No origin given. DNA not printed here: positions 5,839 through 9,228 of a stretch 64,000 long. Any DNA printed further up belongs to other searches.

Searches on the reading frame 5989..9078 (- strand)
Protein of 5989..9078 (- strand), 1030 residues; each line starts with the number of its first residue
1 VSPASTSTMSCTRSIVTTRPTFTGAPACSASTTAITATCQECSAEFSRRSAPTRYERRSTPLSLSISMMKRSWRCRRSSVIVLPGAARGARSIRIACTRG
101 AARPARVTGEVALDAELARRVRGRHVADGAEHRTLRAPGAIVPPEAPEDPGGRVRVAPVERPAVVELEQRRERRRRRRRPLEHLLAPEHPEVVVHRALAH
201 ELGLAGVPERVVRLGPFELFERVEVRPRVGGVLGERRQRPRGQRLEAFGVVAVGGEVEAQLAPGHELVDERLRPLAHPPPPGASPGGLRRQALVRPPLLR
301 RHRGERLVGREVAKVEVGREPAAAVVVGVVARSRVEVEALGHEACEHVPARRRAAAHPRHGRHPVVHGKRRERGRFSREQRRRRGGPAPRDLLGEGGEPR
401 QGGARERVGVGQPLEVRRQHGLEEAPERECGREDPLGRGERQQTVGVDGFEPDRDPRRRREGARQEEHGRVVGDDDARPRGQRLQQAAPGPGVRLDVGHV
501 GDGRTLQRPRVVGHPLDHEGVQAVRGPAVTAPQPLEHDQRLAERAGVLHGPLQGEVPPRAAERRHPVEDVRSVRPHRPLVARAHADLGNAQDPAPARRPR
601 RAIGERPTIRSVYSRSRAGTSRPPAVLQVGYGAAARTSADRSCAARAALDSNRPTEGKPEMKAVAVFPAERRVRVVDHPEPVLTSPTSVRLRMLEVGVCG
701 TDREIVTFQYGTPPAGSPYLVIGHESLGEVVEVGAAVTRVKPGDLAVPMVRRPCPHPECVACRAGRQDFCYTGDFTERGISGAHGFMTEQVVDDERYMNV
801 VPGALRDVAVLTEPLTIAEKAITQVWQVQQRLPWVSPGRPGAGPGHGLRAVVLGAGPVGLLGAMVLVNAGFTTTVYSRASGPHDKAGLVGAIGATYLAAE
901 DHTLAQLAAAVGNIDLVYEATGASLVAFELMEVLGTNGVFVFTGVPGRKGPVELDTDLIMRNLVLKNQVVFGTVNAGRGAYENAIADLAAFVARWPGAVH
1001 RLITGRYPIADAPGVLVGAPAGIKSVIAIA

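Call 31: search_protein_families(library=pfam, proteins=[window:5989-9078:-], max_evalue=0.00001)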
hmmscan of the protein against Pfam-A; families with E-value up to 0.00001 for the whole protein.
window:5989-9078:- (1030 aa): 3 families
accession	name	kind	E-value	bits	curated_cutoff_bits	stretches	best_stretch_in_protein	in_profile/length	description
PF16912.11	Glu_dehyd_C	-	1.6e-45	155.6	34.9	1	807-1028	2-210/211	Glucose dehydrogenase C-terminus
PF08240.17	ADH_N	-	7e-16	58.8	23.5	1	686-798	2-99/104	Alcohol dehydrogenase GroES-like domain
PF00107.32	ADH_zinc_N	-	7.7e-08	32.8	31.8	1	857-988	1-127/129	Zinc-binding dehydrogenase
